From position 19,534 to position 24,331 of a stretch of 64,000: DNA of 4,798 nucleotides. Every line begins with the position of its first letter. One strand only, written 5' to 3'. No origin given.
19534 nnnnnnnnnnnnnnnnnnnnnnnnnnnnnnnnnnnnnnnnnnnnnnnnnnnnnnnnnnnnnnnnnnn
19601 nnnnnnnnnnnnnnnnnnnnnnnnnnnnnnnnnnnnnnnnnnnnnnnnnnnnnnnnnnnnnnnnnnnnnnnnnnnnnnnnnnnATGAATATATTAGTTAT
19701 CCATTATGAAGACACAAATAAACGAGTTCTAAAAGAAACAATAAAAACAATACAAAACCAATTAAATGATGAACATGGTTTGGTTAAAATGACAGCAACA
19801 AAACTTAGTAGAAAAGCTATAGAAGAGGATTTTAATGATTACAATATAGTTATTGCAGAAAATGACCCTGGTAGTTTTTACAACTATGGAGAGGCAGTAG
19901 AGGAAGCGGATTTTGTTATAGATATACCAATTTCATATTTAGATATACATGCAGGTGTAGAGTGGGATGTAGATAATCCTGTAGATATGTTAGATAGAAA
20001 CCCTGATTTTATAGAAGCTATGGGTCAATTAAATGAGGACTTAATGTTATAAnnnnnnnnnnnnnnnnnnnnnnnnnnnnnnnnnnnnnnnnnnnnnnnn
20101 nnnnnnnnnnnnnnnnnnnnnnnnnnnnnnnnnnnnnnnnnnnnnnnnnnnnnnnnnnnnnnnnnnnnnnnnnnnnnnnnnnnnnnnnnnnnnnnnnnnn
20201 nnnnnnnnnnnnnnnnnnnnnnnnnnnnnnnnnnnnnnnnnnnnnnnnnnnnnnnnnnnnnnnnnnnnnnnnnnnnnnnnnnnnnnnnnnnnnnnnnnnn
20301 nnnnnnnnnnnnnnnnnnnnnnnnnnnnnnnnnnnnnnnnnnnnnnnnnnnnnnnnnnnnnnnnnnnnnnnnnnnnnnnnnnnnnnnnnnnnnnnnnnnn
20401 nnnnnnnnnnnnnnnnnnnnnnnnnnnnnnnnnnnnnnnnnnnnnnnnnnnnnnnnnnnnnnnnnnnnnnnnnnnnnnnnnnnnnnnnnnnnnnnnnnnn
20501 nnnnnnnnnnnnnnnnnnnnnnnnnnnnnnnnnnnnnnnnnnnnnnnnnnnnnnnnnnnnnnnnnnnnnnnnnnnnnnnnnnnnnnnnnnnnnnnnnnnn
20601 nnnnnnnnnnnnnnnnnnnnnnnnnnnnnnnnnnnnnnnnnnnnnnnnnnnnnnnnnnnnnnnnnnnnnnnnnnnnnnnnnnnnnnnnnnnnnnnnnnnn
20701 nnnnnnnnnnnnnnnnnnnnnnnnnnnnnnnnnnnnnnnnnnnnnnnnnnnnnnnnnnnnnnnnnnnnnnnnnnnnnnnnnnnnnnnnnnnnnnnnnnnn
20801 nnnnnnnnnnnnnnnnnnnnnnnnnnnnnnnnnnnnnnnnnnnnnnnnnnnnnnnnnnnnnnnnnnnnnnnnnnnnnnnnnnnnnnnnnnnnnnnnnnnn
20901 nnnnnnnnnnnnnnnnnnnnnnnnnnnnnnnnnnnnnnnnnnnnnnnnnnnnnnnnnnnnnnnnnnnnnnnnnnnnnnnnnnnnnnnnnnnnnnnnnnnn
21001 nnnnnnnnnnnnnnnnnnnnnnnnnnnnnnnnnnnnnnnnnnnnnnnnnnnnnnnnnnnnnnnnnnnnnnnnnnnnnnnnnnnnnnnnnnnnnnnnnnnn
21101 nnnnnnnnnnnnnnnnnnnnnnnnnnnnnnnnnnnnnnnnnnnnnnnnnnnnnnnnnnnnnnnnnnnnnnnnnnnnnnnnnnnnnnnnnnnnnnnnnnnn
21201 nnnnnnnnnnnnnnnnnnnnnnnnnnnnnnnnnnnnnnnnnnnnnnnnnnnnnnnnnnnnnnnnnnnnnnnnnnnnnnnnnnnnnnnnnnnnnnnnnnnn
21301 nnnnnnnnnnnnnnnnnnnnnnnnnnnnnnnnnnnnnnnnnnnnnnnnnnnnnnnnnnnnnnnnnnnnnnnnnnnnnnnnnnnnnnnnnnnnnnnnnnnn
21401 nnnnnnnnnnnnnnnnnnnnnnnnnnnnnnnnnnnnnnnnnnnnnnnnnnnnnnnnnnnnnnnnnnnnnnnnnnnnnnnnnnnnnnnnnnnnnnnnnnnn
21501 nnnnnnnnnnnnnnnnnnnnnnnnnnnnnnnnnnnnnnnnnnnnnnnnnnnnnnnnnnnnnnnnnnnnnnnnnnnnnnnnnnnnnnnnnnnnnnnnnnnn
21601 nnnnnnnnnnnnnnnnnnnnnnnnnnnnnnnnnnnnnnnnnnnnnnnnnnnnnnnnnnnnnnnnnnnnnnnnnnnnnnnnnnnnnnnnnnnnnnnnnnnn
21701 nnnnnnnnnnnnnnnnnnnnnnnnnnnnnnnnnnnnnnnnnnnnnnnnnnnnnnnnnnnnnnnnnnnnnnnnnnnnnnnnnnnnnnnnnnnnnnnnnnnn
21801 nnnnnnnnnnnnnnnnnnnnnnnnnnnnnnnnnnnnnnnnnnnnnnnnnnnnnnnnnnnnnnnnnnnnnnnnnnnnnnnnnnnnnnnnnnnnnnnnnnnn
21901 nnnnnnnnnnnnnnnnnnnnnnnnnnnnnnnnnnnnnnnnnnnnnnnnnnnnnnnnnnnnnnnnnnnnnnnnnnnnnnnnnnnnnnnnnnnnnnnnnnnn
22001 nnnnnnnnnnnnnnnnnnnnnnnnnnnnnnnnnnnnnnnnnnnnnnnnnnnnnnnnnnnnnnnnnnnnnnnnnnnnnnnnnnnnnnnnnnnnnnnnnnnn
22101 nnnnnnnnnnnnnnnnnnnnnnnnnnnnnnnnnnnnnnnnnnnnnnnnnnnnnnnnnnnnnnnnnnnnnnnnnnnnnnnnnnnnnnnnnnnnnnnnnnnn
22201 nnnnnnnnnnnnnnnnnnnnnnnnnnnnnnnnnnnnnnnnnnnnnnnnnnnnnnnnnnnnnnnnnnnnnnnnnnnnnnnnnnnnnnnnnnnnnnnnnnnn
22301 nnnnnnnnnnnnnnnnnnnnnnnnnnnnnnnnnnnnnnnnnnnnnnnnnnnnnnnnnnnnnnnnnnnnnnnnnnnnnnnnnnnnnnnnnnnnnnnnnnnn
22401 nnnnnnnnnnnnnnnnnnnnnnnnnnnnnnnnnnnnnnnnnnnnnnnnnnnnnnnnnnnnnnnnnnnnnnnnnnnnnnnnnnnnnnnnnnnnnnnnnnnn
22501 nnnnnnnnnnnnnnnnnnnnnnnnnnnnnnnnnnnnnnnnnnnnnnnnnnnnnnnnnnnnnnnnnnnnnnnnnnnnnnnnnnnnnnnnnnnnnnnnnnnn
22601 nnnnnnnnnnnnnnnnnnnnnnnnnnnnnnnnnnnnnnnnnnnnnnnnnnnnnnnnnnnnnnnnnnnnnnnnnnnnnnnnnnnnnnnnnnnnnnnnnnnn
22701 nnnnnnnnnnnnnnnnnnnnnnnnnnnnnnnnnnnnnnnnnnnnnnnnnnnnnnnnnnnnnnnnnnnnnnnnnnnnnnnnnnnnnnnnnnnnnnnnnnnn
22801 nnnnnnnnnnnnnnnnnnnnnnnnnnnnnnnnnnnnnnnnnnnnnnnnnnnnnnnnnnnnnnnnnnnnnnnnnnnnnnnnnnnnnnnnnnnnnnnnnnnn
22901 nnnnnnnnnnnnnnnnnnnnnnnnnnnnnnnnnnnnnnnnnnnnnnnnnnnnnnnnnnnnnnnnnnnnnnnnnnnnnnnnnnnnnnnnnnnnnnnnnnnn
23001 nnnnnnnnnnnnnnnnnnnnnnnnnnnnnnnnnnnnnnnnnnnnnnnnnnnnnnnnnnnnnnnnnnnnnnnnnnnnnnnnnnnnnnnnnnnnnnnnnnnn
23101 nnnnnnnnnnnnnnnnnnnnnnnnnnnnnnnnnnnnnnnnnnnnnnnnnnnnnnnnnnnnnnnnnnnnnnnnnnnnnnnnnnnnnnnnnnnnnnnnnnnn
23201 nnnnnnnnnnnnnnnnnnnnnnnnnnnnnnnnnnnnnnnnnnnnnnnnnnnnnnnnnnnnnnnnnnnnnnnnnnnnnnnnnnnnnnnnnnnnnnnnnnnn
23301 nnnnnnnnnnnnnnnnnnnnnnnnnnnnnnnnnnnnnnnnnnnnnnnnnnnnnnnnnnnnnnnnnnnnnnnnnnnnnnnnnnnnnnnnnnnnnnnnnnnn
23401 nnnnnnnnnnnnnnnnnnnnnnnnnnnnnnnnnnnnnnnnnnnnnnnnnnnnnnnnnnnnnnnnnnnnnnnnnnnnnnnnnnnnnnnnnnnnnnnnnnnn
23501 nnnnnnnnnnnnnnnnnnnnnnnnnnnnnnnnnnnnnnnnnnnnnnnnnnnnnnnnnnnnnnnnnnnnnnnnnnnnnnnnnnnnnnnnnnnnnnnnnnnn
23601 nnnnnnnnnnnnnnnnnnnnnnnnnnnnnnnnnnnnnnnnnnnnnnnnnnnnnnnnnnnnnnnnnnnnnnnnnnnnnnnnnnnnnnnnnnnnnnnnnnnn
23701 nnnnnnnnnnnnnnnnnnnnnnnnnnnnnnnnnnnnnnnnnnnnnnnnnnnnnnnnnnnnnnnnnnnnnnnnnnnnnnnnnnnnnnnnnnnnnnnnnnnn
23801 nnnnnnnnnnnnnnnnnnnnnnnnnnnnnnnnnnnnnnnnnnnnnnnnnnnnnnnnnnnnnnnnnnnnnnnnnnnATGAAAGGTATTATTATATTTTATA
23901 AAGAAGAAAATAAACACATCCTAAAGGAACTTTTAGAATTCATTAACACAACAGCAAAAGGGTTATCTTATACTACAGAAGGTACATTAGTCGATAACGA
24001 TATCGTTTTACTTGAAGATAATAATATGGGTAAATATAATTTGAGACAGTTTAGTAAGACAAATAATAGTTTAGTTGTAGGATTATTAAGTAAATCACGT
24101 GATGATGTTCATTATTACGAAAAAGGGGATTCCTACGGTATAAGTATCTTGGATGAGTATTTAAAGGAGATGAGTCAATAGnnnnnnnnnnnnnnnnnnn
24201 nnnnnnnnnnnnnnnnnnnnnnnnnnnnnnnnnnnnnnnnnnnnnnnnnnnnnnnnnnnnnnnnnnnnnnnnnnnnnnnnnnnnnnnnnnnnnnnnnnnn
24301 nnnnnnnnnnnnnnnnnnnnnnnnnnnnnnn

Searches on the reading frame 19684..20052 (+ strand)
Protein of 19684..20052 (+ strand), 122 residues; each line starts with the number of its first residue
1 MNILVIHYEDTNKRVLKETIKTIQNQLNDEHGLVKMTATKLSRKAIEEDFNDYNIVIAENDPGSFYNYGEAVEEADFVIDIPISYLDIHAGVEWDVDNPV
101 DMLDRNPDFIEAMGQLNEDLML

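Call 8: search_protein_families(library=pfam, proteins=[window:19684-20052:+], max_evalue=1)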
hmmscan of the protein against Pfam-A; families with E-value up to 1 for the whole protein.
window:19684-20052:+ (122 aa): 1 family
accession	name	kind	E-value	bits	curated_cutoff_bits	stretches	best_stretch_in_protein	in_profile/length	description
PF14203.11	TTRAP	-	0.031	14.9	27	1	1-55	6-60/62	Putative transposon-transfer assisting protein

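Call 9: search_protein_families(library=phrogs, proteins=[window:19684-20052:+], max_evalue=0.01)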
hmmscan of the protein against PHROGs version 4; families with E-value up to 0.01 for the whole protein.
window:19684-20052:+ (122 aa): 1 family
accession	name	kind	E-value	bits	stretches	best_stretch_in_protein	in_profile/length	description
phrog_3669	-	unknown function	1.6e-72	242.6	1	1-122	1-122/122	-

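Call 57: find_homologous_proteins(query=window:19684-20052:+, max_evalue=0.001)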
Query window:19684-20052:+ (122 aa): 56 proteins with E <= 0.001 among 59 candidates.
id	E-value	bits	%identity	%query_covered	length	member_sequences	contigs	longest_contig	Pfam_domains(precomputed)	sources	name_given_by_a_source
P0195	2.1e-67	243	92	100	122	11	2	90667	-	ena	-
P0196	1.2e-66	240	90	100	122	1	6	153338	-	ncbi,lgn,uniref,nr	ncbi:hypothetical protein BT3_178 [Staphylococcus phage BT3]|uniref:Uncharacterized protein n=1 Tax=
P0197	5.6e-66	238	90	100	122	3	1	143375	-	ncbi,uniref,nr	ncbi:hypothetical protein StAP1_132 [Staphylococcus phage vB_SauH_SAP1]|uniref:Uncharacterized prote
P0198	8.9e-66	237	89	100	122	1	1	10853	-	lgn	-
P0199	9.0e-66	237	89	100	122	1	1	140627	-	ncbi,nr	ncbi:hypothetical protein [Staphylococcus virus vB_SurM-PSU6]|nr:hypothetical protein [Staphylococcu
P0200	9.8e-66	237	89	100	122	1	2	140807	-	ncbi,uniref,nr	ncbi:hypothetical protein P108_0076 [Staphylococcus phage P108]|uniref:Uncharacterized protein n=1 T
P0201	1.6e-65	237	89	100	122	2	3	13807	-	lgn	-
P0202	1.7e-65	236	89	100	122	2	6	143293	-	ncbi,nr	ncbi:hypothetical protein [Staphylococcus phage vB_SauM-V1SA09]|nr:hypothetical protein [Staphylococ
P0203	1.8e-65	236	89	100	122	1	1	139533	-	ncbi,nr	ncbi:hypothetical protein [Staphylococcus phage vB_ScaM-V1SC01]|nr:hypothetical protein [Staphylococ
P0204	7.2e-65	234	89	100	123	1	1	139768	-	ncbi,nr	ncbi:hypothetical protein [Staphylococcus virus vB_SurM-PSU5]|nr:hypothetical protein [Staphylococcu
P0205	1.9e-64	233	88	100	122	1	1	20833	-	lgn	-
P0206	6.2e-64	231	88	100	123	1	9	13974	-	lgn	-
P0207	6.7e-62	225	84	100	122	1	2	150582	-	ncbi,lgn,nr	ncbi:hypothetical protein [Staphylococcus phage 812h1]|nr:hypothetical protein [Staphylococcus phage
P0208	1.2e-61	224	85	100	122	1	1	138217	-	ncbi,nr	ncbi:hypothetical protein CF7_0094 [Staphylococcus phage CF7]|nr:hypothetical protein CF7_0094 [Stap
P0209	2.9e-61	223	85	100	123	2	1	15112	-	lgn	-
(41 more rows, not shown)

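Call 68: predict_structure(alignment_id=A4)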
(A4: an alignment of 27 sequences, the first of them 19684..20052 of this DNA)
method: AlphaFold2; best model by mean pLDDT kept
length: 122 residues; sequences in the alignment: 27
mean_pLDDT: 84.5   pTM: 0.82
mean pLDDT of the five models: 84.5, 81.0, 77.2, 75.6, 66.2
residues with pLDDT >= 90: 36; 70-90: 74; 50-70: 11; < 50: 1
segments of 3 or more residues with pLDDT < 50: none
pLDDT, mean of each block of 10 residues (from residue 1): 91 94 85 84 87 92 74 85 85 66 88 87 70
secondary structure, 60 per line:
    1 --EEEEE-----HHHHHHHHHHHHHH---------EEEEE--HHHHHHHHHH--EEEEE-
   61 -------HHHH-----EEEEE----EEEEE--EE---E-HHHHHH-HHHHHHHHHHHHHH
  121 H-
elements in order: E3-7 H13-26 E36-40 H43-52 E55-59 H68-71 E77-81 E86-90 H100-105 H107-121

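Call 73: fold_search(model_id=the predicted structure, library=viral)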
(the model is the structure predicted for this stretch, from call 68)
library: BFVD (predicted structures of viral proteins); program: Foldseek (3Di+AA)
matches with E <= 10: 665; with E <= 0.001: 2
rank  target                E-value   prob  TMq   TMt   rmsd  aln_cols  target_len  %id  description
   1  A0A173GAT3            1.6e-09  1.00  0.49  0.54   9.2       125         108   45  (no name in the UniProt tables at hand)
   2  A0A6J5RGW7            6.6e-04  1.00  0.47  0.38   5.1       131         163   18  Uncharacterized protein [uncultured Caudovirales phage]
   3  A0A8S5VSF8            1.4e-03  1.00  0.54  0.53   5.7       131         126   14  (no name in the UniProt tables at hand)
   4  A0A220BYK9            2.5e-03  1.00  0.54  0.65   3.9       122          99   14  (no name in the UniProt tables at hand)
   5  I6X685                5.5e-03  0.99  0.46  0.56   5.3       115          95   15  TreD [Staphylococcus phage P4W]
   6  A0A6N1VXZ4            5.9e-03  0.99  0.50  0.60   4.8       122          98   11  (no name in the UniProt tables at hand)
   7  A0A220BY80            1.0e-02  0.99  0.52  0.63   4.1       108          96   10  (no name in the UniProt tables at hand)
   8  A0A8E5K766            1.0e-02  0.93  0.47  0.25  15.1       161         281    9  (no name in the UniProt tables at hand)
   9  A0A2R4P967            1.4e-02  1.00  0.56  0.68   4.2       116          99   12  (no name in the UniProt tables at hand)
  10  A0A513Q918            1.5e-02  0.87  0.47  0.12   7.5       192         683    8  Polyprotein (Fragment) [Pasivirus A]
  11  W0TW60                1.8e-02  0.99  0.51  0.61   3.9        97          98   15  Terminal repeat-encoded protein [Staphylococcus phage phiSA12]
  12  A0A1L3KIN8            2.3e-02  0.66  0.42  0.14  16.1       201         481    8  RNA-dependent RNA polymerase (Fragment) [Sanxia narna-like virus 2]
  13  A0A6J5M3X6            2.4e-02  0.57  0.29  0.15   7.6        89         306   16  WcaA Glycosyltransferases involved in cell wall biogenesis [uncultured Caudovirales phage]
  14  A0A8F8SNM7            2.4e-02  0.41  0.34  0.30   9.5       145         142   13  (no name in the UniProt tables at hand)
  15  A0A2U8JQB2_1          2.9e-02  0.89  0.52  0.09   6.2       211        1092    6  Polyprotein (Fragment) [Robinvale bee virus 4]
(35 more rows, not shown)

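Call 78: search_protein_families(library=padloc, proteins=[window:19684-20052:+], max_evalue=1)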
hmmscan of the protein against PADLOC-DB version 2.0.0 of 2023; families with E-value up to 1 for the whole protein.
window:19684-20052:+ (122 aa): 0 families

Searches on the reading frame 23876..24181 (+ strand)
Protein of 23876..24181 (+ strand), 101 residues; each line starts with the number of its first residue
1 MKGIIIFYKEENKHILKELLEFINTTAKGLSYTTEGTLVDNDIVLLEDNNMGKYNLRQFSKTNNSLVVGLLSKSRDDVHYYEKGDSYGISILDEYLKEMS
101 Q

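Call 8: search_protein_families(library=pfam, proteins=[window:23876-24181:+], max_evalue=1)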
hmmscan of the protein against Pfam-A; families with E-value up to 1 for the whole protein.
window:23876-24181:+ (101 aa): 1 family
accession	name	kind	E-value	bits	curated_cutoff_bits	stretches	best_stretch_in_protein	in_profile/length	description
PF19025.5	DUF5751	-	0.058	13.7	27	1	1-28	80-107/116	Family of unknown function (DUF5751)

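Call 9: search_protein_families(library=phrogs, proteins=[window:23876-24181:+], max_evalue=0.01)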
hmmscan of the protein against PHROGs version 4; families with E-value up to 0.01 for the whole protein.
window:23876-24181:+ (101 aa): 1 family
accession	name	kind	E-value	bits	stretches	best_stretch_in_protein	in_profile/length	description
phrog_654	-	unknown function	7.6e-22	78.5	1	4-99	2-98/99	-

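Call 78: search_protein_families(library=padloc, proteins=[window:23876-24181:+], max_evalue=1)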
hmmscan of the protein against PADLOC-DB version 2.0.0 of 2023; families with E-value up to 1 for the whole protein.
window:23876-24181:+ (101 aa): 0 families

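Call 88: search_dna_similar(query=window:23876-24181:+, collection=phages, mode=protein, max_evalue=0.001, rows=spread, max_rows=25)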
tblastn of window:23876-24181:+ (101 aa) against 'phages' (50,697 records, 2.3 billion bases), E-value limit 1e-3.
Records with a match: 129; places in all: 129; records where one place covers at least 80% of the query: 129.
Best place of each record, by identity: >=99% 19; 90-95% 2; 80-90% 47; 60-80% 25; <60% 36.
By first word of the organism name: Staphylococcus 129.
By host as written in the record: Staphylococcus aureus 37; Staphylococcus carnosus TM300 17; - 16; Staphylococcus sp. 9; Staphylococcus xylosus M1997-2/10 7; Staphylococcus 6; Staphylococcus ureilyticus ATCC49330 3; Staphylococcus aureus ATCC 25923 3; and 24 more.
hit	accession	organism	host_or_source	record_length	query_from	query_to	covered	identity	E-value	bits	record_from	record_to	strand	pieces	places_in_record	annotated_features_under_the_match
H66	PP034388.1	Staphylococcus phage CF7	Staphylococcus succinis PJI isolate 7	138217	1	101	100%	100.0%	1e-59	201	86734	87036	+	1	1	hypothetical protein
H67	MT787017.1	Staphylococcus phage WV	Staphylococcus aureus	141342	1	101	100%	100.0%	1e-59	201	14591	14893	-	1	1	record has no annotation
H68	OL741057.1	Staphylococcus phage vB_Sau_P68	Staphylococcus aureus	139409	1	101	100%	99.0%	2e-59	200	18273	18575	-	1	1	hypothetical protein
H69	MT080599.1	Staphylococcus phage vB_SauM_EW7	Staphylococcus carnosus TM300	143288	1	101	100%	99.0%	2e-59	200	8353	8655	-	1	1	record has no annotation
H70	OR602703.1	Staphylococcus phage vB_SauM-V1SA15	Staphylococcus aureus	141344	1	101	100%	89.1%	1e-52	181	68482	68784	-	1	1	hypothetical protein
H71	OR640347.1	Staphylococcus phage vB_SauM-T-SE-E2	Staphylococcus sp.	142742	1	101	100%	88.1%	3e-50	174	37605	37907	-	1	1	hypothetical protein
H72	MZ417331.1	Staphylococcus phage PG-2021_35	Staphylococcus xylosus M1997-2/10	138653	1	101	100%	87.1%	4e-51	177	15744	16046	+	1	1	record has no annotation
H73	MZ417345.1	Staphylococcus phage PG-2021_84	Staphylococcus xylosus M1997-2/10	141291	1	101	100%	87.1%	4e-51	177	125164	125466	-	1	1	record has no annotation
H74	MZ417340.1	Staphylococcus phage PG-2021_64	Staphylococcus succinus C6852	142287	1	101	100%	87.1%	4e-51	177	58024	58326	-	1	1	record has no annotation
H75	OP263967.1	Staphylococcus phage Biyabeda-mokiny_1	Staphylococcus aureus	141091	1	101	100%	83.2%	5e-48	168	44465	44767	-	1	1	hypothetical protein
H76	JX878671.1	Staphylococcus phage JD007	Staphylococcus aureus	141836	1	101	100%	81.2%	8e-47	164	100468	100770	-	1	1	hypothetical protein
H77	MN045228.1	Staphylococcus phage Maine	Staphylococcus aureus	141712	1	101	100%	80.2%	1e-46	164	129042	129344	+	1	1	hypothetical protein | ribosome_binding_site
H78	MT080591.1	Staphylococcus phage vB_SauM_EW29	Staphylococcus carnosus TM300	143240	1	101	100%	80.2%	4e-46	162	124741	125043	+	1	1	record has no annotation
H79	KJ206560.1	Staphylococcus phage 812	Staphylococcus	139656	1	101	100%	78.2%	4e-45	159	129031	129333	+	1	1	hypothetical protein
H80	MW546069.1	Staphylococcus phage PM36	-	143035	1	101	100%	78.2%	4e-45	159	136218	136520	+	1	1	hypothetical protein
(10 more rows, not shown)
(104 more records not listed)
